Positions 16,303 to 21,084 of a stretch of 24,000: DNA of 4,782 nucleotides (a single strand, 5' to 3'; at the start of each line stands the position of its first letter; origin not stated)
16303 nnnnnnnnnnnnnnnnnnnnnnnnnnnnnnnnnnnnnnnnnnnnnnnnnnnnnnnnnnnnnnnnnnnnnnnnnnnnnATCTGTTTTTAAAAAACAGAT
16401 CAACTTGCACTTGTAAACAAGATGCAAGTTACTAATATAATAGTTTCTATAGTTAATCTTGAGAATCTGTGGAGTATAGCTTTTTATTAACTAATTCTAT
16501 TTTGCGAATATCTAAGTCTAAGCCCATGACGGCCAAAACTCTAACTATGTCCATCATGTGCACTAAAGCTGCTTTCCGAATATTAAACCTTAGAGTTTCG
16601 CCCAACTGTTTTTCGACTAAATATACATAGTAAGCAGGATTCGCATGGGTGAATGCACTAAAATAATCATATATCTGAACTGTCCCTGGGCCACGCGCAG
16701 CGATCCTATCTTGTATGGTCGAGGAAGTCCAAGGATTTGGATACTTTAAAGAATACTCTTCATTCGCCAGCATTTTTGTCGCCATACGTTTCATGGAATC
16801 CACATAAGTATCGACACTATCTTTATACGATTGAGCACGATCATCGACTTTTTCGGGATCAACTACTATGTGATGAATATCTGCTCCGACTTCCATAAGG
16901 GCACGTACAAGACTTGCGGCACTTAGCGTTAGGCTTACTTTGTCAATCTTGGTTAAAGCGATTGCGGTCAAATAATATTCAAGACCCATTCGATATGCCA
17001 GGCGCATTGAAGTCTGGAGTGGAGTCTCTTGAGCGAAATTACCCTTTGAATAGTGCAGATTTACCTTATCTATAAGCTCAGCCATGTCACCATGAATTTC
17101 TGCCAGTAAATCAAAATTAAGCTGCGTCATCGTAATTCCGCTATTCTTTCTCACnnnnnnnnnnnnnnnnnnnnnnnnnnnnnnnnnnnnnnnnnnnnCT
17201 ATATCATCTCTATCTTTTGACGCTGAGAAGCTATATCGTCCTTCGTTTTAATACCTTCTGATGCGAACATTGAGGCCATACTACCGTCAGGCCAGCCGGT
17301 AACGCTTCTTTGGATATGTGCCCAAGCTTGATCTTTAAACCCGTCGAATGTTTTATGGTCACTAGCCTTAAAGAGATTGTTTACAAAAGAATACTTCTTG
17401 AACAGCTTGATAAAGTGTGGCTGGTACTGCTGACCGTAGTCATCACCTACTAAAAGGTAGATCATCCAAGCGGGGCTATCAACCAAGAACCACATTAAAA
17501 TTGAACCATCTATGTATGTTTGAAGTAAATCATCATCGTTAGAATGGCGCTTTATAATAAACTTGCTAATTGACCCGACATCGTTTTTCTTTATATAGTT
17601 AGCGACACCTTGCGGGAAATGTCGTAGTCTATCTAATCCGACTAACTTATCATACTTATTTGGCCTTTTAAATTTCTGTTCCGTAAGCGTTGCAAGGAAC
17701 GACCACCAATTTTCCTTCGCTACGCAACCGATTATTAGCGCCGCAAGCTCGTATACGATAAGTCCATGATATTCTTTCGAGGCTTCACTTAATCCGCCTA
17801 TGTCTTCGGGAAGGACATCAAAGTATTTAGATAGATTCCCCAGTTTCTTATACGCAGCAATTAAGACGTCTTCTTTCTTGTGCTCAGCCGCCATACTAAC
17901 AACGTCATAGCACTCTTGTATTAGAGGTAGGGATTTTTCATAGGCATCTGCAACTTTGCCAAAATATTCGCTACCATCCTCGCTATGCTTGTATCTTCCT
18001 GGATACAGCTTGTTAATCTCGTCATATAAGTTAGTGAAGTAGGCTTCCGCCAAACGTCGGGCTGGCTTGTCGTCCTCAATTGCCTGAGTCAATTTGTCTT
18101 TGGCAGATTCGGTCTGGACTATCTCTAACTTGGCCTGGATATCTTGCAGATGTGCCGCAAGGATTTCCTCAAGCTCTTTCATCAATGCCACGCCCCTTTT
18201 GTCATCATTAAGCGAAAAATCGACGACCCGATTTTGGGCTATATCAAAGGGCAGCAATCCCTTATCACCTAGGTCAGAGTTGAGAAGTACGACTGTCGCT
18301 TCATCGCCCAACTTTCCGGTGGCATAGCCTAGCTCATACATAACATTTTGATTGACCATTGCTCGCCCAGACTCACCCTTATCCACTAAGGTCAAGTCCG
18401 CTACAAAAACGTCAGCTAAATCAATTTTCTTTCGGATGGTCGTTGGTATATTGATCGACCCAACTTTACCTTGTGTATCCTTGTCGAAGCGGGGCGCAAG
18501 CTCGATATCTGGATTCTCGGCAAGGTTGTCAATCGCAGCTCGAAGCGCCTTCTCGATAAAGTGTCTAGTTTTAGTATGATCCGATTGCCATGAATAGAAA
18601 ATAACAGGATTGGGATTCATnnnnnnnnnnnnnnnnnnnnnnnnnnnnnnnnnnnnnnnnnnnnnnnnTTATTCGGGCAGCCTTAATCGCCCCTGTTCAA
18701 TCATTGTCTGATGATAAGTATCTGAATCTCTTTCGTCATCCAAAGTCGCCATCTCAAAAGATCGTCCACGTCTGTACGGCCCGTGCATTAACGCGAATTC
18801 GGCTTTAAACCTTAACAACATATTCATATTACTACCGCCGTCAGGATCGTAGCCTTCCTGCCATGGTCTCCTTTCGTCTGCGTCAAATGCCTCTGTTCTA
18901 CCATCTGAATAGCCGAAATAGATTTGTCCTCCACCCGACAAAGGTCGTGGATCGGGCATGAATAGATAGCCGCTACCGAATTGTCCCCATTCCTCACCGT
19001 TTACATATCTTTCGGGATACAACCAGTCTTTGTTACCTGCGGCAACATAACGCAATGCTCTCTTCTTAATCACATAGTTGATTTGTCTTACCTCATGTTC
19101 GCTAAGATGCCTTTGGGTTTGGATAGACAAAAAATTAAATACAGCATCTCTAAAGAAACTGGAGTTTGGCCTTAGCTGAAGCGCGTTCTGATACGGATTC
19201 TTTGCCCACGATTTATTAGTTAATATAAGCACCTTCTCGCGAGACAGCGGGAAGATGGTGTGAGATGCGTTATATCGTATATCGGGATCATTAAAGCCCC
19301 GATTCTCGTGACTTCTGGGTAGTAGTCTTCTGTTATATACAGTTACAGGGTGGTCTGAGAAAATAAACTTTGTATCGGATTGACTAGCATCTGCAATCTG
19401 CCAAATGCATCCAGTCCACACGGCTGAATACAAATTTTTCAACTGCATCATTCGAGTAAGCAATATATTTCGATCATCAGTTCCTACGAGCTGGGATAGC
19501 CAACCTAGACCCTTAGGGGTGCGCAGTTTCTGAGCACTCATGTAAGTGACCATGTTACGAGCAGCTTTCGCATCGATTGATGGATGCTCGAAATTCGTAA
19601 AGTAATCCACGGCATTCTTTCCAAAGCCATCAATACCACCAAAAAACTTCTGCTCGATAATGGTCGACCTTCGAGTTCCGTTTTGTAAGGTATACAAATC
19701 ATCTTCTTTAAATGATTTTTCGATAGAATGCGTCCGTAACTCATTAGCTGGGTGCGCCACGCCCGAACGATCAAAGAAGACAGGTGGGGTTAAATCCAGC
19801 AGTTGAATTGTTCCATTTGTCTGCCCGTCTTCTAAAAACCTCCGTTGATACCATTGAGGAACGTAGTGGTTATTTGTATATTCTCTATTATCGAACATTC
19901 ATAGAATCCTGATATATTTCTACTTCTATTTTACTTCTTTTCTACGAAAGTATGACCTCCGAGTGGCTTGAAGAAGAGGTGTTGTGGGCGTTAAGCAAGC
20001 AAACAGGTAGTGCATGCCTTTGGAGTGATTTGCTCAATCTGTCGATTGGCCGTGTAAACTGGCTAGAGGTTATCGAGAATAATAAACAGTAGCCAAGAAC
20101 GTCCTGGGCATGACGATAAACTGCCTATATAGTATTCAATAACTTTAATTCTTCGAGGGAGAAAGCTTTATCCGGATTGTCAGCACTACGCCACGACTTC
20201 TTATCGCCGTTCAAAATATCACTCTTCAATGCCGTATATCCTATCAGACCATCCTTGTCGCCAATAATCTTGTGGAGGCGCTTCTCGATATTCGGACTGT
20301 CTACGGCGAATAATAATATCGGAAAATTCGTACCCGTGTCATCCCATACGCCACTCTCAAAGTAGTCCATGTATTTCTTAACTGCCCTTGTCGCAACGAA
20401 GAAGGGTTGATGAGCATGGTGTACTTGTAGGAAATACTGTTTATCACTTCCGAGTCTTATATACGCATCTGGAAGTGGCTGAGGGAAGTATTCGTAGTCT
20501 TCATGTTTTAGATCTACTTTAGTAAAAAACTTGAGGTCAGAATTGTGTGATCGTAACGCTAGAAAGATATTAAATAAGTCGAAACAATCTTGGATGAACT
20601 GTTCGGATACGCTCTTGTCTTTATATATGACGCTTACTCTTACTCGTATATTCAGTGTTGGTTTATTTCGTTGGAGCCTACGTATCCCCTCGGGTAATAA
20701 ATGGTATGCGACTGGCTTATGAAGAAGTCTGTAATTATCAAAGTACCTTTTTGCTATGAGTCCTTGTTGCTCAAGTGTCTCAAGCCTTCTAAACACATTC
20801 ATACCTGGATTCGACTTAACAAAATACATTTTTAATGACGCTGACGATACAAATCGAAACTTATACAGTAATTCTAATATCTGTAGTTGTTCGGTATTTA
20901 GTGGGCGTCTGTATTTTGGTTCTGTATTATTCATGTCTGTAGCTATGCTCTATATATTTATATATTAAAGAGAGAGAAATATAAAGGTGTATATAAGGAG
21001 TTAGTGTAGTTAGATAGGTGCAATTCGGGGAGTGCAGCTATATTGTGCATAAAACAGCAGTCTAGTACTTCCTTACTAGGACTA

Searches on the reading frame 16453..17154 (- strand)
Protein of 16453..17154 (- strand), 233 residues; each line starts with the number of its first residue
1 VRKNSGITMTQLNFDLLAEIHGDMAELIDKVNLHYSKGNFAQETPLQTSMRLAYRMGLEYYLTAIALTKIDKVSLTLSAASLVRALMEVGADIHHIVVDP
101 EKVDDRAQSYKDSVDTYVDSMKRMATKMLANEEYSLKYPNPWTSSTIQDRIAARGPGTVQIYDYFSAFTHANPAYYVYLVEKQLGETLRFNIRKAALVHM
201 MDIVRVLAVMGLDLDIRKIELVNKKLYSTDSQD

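Call 5: search_protein_families(library=pfam, proteins=[window:16453-17154:-])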
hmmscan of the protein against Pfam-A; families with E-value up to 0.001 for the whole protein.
window:16453-17154:- (233 aa): 1 family
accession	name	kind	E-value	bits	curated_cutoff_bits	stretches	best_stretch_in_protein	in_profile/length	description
PF18928.5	DUF5677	-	0.00014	22.4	27.1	0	77-181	28-161/166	Family of unknown function (DUF5677)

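Call 74: search_protein_families(library=padloc, proteins=[window:16453-17154:-], max_evalue=0.001)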
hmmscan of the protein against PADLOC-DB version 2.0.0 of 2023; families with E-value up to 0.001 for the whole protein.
window:16453-17154:- (233 aa): 0 families

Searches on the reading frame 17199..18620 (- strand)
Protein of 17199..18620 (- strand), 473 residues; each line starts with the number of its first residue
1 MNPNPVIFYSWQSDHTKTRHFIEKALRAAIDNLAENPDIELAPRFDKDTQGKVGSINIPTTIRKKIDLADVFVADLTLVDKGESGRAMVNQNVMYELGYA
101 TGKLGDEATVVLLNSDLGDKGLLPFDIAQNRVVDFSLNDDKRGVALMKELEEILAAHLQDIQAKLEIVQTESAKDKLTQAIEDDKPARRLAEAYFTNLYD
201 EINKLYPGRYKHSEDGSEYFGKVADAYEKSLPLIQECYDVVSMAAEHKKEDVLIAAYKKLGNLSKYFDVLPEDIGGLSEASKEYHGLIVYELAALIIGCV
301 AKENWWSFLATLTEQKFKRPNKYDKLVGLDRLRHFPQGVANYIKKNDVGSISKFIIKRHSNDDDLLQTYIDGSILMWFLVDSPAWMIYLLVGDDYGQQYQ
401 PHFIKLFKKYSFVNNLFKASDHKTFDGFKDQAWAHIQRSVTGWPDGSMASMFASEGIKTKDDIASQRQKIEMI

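Call 6: search_protein_families(library=pfam, proteins=[window:17199-18620:-])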
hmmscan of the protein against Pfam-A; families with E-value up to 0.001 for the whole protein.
window:17199-18620:- (473 aa): 1 family
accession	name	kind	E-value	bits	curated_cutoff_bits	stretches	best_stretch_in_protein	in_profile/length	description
PF10137.14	CAP12-PCTIR_TIR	-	5.5e-05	23.6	24.7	1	54-113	37-99/119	CAP12/Pycsar effector protein, TIR domain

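Call 74: search_protein_families(library=padloc, proteins=[window:17199-18620:-], max_evalue=0.001)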
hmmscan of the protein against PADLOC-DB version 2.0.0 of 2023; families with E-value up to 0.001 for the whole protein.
window:17199-18620:- (473 aa): 4 families
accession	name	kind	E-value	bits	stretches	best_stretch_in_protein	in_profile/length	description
PDLC05005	PDC-S35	-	2.3e-05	22.3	1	90-152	195-252/264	-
PDLC05007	PDC-S35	-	0.00026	18.7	1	83-151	203-266/278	-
PDLC05004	PDC-S35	-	0.00032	18.4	1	90-152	197-254/265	-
PDLC00731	Effector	-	0.00036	17.6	1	86-162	228-302/306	TIR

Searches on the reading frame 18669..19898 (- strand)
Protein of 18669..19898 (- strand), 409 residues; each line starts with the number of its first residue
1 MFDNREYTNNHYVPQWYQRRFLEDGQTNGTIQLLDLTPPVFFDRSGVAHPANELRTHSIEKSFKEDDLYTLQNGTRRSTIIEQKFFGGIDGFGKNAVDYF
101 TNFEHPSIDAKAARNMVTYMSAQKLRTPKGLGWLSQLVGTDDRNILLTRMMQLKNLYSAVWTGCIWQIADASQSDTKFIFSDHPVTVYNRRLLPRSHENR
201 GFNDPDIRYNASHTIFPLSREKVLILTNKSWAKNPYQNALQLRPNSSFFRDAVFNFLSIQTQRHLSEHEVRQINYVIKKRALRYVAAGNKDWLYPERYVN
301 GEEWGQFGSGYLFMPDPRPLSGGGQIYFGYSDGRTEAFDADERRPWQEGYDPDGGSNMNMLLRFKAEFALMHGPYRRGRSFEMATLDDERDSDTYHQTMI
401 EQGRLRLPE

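Call 6: search_protein_families(library=pfam, proteins=[window:18669-19898:-])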
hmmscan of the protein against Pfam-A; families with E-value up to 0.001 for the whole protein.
window:18669-19898:- (409 aa): 1 family
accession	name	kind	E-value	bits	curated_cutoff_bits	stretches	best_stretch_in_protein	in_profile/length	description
PF14022.11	DUF4238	-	6.2e-21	75.5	27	2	163-291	183-281/281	Protein of unknown function (DUF4238)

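Call 74: search_protein_families(library=padloc, proteins=[window:18669-19898:-], max_evalue=0.001)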
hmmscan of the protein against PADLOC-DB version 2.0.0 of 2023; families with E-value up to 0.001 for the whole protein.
window:18669-19898:- (409 aa): 0 families

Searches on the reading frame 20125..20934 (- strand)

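Call 6: search_protein_families(library=pfam, proteins=[window:20125-20934:-])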
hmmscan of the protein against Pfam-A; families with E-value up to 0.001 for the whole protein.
window:20125-20934:- (269 aa): 1 family
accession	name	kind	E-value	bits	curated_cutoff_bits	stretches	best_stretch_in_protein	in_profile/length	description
PF13814.12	Replic_Relax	-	4.3e-07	30.6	25.3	1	20-205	1-189/191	Replication-relaxation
